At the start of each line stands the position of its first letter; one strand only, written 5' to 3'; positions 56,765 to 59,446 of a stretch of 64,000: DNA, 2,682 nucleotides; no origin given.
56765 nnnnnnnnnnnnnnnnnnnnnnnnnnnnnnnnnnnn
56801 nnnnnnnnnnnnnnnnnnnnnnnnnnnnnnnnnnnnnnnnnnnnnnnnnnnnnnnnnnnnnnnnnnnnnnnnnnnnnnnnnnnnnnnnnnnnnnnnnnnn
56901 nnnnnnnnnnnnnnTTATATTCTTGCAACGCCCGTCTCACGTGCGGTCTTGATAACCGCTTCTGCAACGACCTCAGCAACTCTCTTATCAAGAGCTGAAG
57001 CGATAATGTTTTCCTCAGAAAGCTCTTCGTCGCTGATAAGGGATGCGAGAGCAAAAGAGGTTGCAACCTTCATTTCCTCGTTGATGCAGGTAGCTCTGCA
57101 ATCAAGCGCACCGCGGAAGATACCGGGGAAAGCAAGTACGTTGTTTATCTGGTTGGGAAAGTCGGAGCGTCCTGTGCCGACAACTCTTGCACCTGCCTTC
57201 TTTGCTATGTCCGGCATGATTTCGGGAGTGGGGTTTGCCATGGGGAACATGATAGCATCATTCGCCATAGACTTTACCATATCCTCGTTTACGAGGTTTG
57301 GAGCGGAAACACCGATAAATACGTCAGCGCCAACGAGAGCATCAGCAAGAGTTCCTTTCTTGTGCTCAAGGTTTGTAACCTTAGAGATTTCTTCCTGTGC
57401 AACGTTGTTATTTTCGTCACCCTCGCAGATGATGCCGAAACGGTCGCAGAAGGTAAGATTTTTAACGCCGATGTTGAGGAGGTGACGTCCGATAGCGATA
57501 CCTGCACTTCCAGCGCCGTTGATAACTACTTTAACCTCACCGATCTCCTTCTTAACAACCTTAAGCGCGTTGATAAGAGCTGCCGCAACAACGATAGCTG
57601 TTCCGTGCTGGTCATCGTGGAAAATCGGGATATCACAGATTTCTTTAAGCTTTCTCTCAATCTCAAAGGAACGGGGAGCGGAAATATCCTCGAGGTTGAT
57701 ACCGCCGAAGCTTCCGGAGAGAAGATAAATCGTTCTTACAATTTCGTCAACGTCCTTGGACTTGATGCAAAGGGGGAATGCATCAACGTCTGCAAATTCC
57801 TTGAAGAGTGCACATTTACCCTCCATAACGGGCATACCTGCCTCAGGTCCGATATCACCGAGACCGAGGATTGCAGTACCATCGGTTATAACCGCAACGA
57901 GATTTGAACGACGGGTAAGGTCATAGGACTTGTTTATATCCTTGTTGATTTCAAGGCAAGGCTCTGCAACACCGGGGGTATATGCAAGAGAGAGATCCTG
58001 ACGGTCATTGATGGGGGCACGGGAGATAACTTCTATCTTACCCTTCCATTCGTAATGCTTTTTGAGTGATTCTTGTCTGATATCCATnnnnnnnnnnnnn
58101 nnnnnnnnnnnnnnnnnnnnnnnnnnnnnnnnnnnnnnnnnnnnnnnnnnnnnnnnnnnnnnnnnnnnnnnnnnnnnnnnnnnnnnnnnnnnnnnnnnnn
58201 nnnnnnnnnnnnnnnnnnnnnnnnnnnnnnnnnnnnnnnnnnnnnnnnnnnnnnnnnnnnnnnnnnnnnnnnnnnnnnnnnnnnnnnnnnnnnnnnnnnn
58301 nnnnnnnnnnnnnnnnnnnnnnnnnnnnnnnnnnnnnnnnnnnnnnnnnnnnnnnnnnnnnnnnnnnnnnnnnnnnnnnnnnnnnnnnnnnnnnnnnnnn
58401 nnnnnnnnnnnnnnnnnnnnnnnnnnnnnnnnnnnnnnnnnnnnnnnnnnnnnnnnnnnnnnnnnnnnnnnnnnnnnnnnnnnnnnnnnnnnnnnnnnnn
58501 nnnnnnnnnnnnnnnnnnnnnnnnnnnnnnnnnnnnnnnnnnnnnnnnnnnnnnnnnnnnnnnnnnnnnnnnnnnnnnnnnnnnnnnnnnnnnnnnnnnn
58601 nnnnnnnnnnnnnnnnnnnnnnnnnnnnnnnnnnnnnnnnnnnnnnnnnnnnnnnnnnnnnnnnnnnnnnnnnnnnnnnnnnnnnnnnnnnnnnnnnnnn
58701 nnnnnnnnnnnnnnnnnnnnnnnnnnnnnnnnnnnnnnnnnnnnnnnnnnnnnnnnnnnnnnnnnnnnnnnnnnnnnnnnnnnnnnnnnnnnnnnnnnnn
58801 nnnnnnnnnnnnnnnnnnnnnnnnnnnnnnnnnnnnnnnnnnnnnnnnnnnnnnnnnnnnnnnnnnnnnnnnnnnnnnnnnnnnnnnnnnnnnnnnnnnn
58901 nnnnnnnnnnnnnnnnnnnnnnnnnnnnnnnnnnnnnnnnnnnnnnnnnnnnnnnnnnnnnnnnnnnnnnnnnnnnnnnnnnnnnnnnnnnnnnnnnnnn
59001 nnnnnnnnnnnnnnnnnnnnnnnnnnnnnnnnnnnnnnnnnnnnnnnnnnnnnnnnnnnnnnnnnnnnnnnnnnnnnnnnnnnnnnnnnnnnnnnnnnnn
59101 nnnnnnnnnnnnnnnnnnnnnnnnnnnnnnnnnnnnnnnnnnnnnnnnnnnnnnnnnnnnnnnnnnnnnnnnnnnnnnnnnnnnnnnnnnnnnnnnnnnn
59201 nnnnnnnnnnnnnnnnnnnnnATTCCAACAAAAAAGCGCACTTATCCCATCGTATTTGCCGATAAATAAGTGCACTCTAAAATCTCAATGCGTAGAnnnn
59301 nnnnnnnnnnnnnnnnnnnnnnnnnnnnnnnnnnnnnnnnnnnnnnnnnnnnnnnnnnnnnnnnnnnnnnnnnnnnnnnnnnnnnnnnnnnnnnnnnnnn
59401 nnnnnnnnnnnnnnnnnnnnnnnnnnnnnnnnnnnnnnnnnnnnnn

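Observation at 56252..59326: GlpP-type antitermination circuit attached to an Ldh2-family oxidoreductase / malic enzyme operon instead of glycerol genes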

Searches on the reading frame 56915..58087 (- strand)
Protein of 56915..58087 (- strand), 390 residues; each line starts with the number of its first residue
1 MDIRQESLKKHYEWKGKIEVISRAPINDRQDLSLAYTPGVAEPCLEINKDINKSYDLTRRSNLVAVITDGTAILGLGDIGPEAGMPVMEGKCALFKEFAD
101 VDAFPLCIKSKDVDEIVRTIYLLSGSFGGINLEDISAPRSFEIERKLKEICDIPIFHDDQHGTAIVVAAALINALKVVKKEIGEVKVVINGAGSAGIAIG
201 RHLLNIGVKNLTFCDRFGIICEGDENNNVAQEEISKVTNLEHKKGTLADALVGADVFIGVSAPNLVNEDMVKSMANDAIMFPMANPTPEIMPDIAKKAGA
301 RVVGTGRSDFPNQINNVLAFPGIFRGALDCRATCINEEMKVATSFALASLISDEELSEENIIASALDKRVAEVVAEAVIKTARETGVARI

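Call 3: search_protein_families(library=pfam, proteins=[window:56915-58087:-])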
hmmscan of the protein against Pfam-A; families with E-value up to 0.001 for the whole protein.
window:56915-58087:- (390 aa): 4 families
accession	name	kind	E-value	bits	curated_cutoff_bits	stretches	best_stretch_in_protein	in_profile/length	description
PF00390.24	malic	-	2.6e-30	106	23.1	1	16-148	2-182/182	Malic enzyme, N-terminal domain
PF03949.21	Malic_M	-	6.8e-21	75.2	23.5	1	162-382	3-257/258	Malic enzyme, NAD binding domain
PF01262.27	AlaDh_PNT_C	-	0.00065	19.6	23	0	183-282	27-127/214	Alanine dehydrogenase/PNT, C-terminal domain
PF00208.27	ELFV_dehydrog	-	0.00089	19.5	23.4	0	160-250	7-92/241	Glutamate/Leucine/Phenylalanine/Valine dehydrogenase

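Call 4: search_protein_families(library=ncbifam, proteins=[window:56915-58087:-])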
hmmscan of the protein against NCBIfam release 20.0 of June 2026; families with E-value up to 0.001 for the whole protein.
window:56915-58087:- (390 aa): 3 families
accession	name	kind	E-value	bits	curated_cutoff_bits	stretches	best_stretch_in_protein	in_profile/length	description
NF009501.0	PRK12861.1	subfamily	9e-109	364.6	1178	1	11-366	16-368/764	NADP-dependent malic enzyme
NF010052.0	PRK13529.1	subfamily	2.7e-33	115.4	326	1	131-389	245-538/564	oxaloacetate-decarboxylating malate dehydrogenase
NF041582.1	malolactic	exception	4.7e-19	68.4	850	1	132-389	229-517/536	malolactic enzyme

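Call 59: search_protein_families(library=ncbifam, max_evalue=0.00001, proteins=[window:56915-58087:-])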
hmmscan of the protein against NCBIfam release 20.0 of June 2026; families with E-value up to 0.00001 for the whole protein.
window:56915-58087:- (390 aa): 3 families
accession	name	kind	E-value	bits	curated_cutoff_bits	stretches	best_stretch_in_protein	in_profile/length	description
NF009501.0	PRK12861.1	subfamily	9e-109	364.6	1178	1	11-366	16-368/764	NADP-dependent malic enzyme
NF010052.0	PRK13529.1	subfamily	2.7e-33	115.4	326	1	131-389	245-538/564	oxaloacetate-decarboxylating malate dehydrogenase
NF041582.1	malolactic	exception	4.7e-19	68.4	850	1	132-389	229-517/536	malolactic enzyme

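Call 68: search_solved_structures(query=window:56915-58087:-, max_evalue=1e-30)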
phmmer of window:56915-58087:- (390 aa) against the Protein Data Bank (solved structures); distinct sequences matched with E-value up to 1e-30: 12.
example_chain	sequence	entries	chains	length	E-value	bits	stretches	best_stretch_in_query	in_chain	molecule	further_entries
5cee_A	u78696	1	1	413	4.6e-138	464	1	1-389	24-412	NAD-dependent malic enzyme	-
2a9f_A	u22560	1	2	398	1.2e-131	442.9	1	7-379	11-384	putative malic enzyme ((S)-malate:NAD+ oxidoreductase (decarboxylating))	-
1ww8_A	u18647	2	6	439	7.7e-108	364.5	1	8-389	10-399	malate oxidoreductase | 439aa long hypothetical malate oxidoreductase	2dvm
9m2i_A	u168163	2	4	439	1e-107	364.1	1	4-388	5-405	NADP-dependent malic enzyme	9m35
8jzo_A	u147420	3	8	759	7.4e-107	361.3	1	4-388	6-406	NADP-dependent malic enzyme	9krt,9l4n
9krw_A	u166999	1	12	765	7.6e-107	361.2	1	4-388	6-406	NADP-dependent malic enzyme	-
6zn4_A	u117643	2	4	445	2.8e-106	359.4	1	4-354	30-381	NADP-dependent malate dehydrogenase,Malate dehydrogenase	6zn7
6zng_A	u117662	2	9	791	7.4e-106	358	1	4-354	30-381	NADP-dependent malate dehydrogenase,Malate dehydrogenase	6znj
9kru_A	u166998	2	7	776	1.1e-105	357.4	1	4-351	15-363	NADP-dependent malic enzyme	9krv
2hae_A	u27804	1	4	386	1e-104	354.2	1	6-377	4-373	Malate oxidoreductase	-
1vl6_A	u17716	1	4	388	1.3e-104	353.9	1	6-374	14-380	malate oxidoreductase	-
3nv9_A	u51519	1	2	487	5.9e-79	269.5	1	8-390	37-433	Malic enzyme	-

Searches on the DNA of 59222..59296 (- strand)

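Call 71: build_rna_model(alignment_id=A2)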
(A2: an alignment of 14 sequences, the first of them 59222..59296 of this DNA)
Model R1 built from alignment A2 (14 sequences, 85 columns); structure: RNAalifold consensus.
model positions 75; base pairs 15; branch points 0; effective number of sequences 7.97; information 0.753 bits per position. Calibrated on 0.2 Mb of random sequence (short: E-values are rough).
structure used (alignment columns):
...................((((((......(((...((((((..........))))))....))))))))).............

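Call 72: search_with_rna_model(model_id=R1, sources=[window, L001, L002, L003, L004, L005, L006, L007, L008, L009, L010, L011, L012, L013, L014, L015, L021, L023, L027, L028, L029, L030, L033, L034, L036], max_evalue=1)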
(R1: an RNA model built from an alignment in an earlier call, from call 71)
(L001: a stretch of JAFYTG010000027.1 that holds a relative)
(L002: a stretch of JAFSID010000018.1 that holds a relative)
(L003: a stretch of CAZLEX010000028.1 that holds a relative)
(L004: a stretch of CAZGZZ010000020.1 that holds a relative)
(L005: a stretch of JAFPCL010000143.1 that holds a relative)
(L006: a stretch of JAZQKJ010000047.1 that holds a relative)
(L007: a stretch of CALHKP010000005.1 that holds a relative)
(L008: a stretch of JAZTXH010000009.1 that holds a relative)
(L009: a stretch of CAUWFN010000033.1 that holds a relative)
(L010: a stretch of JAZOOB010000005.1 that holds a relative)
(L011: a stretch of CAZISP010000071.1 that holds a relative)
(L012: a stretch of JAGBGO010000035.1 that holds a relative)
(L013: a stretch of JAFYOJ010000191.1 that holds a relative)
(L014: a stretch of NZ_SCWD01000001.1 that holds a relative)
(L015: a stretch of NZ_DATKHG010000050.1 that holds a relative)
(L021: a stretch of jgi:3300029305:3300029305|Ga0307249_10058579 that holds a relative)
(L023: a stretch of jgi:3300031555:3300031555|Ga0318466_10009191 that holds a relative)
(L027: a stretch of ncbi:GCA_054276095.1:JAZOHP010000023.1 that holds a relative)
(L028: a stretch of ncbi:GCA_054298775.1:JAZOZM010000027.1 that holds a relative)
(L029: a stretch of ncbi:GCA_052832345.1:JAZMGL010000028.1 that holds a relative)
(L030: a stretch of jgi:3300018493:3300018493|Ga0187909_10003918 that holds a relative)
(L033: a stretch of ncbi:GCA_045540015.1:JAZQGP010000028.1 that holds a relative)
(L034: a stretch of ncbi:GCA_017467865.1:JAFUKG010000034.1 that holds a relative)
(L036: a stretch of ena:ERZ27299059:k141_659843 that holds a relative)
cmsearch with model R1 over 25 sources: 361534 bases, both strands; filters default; matches with E-value up to 1: 17.
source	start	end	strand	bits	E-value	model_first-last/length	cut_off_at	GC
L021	7981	8054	+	79.8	2.7e-11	1-75/75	no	0.46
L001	2066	2140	+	78.6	4.4e-11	1-75/75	no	0.36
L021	5554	5628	+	77.6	6.6e-11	1-75/75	no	0.35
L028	4894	4968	+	77.5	7.1e-11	1-75/75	no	0.4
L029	1656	1730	+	77.3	7.6e-11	1-75/75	no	0.36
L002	5915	5988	+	75.8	1.4e-10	1-75/75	no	0.42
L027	4886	4960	+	74.4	2.4e-10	1-75/75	no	0.43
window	56791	56867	-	73.8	3.1e-10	1-75/75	no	0.42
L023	7872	7947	+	73.3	3.9e-10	1-75/75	no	0.41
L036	3719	3793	+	70.2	1.4e-09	1-75/75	no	0.43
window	59221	59296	-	69.5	1.9e-09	1-75/75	no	0.37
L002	3484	3558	+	64.3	1.5e-08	1-75/75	no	0.36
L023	5478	5553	+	59.3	1.2e-07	1-75/75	no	0.33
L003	2892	2972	+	47.9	1.3e-05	1-75/75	no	0.36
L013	5867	5941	+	21.6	0.66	1-75/75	no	0.37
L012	5869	5944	+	21.3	0.75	1-75/75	no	0.39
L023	7890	7934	-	21.2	0.76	19-62/75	no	0.56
